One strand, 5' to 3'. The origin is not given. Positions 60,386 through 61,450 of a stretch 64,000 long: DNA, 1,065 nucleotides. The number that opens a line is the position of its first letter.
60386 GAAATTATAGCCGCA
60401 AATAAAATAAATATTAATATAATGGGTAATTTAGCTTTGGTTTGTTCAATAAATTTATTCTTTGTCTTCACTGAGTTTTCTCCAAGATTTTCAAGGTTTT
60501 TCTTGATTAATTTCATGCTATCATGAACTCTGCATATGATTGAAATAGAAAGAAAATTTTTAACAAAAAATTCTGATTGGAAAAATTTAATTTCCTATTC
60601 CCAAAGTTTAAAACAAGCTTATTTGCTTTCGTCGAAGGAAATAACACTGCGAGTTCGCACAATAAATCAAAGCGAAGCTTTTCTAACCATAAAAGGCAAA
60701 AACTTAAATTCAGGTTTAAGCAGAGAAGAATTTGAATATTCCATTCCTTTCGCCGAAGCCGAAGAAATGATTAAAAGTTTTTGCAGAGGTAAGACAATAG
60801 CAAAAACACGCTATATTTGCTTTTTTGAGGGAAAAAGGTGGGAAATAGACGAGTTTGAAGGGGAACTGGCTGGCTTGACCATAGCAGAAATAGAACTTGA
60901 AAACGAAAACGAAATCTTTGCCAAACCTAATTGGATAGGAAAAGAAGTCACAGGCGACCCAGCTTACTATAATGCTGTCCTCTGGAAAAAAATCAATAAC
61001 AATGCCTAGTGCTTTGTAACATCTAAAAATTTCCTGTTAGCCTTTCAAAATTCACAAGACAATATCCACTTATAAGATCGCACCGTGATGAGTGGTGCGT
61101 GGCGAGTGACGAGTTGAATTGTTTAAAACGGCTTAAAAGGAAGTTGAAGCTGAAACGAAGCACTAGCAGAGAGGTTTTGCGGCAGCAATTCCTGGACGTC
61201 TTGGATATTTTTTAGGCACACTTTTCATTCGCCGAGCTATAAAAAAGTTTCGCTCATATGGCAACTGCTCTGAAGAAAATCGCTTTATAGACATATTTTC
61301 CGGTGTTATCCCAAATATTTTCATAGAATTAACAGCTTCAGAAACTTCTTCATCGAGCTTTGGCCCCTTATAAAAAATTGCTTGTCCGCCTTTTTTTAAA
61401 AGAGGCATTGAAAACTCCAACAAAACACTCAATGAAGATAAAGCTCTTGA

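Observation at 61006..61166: Element B: ~160-bp MITE-like element whose inverted termini supply the stop codons of both convergent genes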

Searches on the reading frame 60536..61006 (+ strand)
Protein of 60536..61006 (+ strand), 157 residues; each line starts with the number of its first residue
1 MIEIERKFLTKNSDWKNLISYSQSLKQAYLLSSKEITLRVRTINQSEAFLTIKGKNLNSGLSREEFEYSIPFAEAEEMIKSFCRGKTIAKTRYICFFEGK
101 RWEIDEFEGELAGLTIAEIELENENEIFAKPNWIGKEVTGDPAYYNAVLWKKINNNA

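Call 28: search_protein_families(library=pfam, proteins=[window:60536-61006:+])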
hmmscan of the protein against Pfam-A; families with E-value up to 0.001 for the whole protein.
window:60536-61006:+ (157 aa): 1 family
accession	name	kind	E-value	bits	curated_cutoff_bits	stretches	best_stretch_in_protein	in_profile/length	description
PF01928.26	CYTH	-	4e-15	56.6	23.2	1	1-137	1-159/179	CYTH domain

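Call 32: find_homologous_proteins(query=window:60536-61006:+)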
Query window:60536-61006:+ (157 aa): 2419 proteins with E <= 0.001 among 2457 candidates; the best 120 are listed.
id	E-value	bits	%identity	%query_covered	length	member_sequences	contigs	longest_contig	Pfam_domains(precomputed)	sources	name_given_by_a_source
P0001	1.2e-97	342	99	100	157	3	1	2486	PF01928.27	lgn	-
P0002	1.1e-41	160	56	96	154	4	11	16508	PF01928.27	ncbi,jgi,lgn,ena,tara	tara:strand:+ start:377 stop:841 length:465 start_codon:yes stop_codon:yes gene_type:complete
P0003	1.2e-41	160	56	96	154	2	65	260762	PF01928.27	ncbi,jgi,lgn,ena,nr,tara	ncbi:MAG: adenylate cyclase [Flammeovirgaceae bacterium]|nr:adenylate cyclase [Flammeovirgaceae bact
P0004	1.4e-41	160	56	96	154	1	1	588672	PF01928.27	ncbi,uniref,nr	ncbi:CYTH domain-containing protein [Marinoscillum pacificum]|uniref:CYTH domain-containing protein 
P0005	2.9e-40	156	56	96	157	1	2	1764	PF01928.27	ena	-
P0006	2.4e-38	149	53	94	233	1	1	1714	PF01928.27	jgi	jgi:adenylate cyclase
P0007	3.3e-38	149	50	94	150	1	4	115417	PF01928.27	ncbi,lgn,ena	-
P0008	4.5e-38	149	53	94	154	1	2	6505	PF01928.27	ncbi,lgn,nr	ncbi:MAG: CYTH domain-containing protein [Oscillatoria sp. PMC 1068.18]|nr:CYTH domain-containing pr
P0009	1.2e-37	147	52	94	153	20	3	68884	PF01928.27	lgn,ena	-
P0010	1.2e-37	147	54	94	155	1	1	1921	PF01928.27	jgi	-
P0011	1.7e-37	147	50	90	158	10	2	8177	PF01928.27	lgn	-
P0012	1.8e-37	147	50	94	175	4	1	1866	PF01928.27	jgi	jgi:adenylate cyclase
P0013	4.0e-37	145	51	96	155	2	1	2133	PF01928.27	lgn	-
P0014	4.8e-37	145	53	96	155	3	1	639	PF01928.27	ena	-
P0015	5.2e-37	145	52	96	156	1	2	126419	PF01928.27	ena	-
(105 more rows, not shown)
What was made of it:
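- Tried and rejected: Orthologous empty site: the closest CYTH homologs are 56% identical and belong to other phyla (call 32).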

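Call 33: find_encoding_contigs(protein=P0001, flank=5000, max_places=5)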
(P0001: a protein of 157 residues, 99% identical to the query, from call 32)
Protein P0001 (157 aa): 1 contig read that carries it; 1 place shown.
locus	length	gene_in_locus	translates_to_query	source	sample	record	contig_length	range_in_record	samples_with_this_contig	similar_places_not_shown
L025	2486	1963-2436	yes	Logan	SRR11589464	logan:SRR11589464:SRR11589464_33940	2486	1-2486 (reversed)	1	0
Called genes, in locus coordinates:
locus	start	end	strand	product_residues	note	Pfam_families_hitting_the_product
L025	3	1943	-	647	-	?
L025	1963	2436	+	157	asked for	PF01928:CYTH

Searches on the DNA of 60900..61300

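Call 22: search_rna_families(source=window, start=60900, end=61300, threshold=evalue, max_evalue=10)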
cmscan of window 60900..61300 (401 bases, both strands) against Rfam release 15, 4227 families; matches with E-value up to 10: 3.
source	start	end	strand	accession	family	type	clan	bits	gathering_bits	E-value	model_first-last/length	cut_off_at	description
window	60950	60963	-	RF03131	L25-Gammaproteobacteria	Cis-reg; leader;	-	18.7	34.1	0.19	7-20/26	no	L25-Gammaproteobacteria ribosomal protein leader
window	60912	60944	+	RF02098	DGCR5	Gene; lncRNA;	-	13.2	50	7.5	18-49/49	no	DiGeorge syndrome critical region gene 5 conserved region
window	61081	61154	+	RF01150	sR11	Gene; snRNA; snoRNA; CD-box;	-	12.5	39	7.8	1-57/57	no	Small nucleolar RNA sR11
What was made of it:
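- On Known structured RNA family (Rfam): Only chance-level hits, E of 0.19 or more, occur in 60900-61300 (call 22).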
